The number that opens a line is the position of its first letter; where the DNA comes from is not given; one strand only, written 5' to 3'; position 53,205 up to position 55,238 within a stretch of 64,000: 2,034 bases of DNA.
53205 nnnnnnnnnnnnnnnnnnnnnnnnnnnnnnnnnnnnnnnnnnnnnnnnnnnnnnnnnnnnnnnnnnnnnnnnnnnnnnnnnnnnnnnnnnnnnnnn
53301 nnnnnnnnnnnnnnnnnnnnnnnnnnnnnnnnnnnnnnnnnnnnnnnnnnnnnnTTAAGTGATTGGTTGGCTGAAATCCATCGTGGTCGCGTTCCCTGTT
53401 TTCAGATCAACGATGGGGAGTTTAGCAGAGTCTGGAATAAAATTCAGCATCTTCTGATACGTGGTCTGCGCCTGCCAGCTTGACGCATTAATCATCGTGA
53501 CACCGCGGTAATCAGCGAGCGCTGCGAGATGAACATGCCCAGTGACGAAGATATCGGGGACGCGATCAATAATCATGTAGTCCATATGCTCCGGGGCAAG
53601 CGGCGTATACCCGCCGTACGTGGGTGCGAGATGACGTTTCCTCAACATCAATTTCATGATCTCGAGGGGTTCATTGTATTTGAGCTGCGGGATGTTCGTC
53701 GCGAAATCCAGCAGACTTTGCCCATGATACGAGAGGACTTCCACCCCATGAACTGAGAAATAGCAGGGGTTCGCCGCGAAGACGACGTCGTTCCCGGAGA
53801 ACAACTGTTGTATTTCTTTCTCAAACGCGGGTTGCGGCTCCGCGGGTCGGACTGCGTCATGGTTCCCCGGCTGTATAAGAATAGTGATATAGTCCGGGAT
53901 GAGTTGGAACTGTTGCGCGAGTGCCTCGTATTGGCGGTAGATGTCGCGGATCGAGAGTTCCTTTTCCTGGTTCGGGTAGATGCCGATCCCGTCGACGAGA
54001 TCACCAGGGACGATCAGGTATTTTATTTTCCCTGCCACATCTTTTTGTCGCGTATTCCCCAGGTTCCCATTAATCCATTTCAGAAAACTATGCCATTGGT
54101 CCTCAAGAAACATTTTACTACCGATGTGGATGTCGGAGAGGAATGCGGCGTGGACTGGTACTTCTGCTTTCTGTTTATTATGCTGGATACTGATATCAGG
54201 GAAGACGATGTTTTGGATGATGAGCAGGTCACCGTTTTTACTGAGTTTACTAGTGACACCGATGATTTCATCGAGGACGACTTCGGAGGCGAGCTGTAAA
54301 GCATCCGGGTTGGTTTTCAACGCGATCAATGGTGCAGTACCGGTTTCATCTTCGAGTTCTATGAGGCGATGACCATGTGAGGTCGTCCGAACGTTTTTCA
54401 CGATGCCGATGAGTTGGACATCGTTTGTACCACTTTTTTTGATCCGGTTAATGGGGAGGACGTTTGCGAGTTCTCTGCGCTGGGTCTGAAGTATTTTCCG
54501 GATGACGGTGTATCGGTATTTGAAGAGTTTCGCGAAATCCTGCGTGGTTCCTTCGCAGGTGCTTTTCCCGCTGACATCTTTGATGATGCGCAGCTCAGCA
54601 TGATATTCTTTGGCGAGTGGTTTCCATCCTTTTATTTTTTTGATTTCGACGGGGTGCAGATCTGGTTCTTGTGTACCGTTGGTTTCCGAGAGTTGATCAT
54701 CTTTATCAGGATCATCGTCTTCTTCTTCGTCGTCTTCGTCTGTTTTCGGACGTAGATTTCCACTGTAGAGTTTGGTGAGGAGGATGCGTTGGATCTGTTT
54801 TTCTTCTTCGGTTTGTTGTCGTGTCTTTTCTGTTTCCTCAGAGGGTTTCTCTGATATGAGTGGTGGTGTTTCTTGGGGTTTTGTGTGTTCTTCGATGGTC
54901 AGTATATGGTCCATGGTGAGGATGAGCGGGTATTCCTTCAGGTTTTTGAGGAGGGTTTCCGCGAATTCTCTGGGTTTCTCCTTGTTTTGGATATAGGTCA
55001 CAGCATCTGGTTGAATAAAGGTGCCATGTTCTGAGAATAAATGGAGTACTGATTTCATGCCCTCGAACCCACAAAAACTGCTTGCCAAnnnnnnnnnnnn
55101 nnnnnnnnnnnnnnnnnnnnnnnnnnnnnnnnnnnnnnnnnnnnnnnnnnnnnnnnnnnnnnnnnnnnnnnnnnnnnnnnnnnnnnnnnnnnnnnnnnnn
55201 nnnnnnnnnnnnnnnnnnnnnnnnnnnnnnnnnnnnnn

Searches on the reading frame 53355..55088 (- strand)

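Call 23: search_protein_families(library=pfam, proteins=[window:53355-55088:-], max_evalue=0.001)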
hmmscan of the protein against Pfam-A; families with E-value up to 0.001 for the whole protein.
window:53355-55088:- (577 aa): 3 families
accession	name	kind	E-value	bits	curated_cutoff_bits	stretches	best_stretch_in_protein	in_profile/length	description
PF04042.21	DNA_pol_E_B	-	6.2e-17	62.1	29.1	1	315-518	2-203/210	DNA polymerase alpha/epsilon subunit B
PF00149.33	Metallophos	-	3.4e-12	47.7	21.5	1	315-520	4-189/191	Calcineurin-like phosphoesterase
PF01336.31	tRNA_anti-codon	-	0.00035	20.9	27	1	224-286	1-61/75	OB-fold nucleic acid binding domain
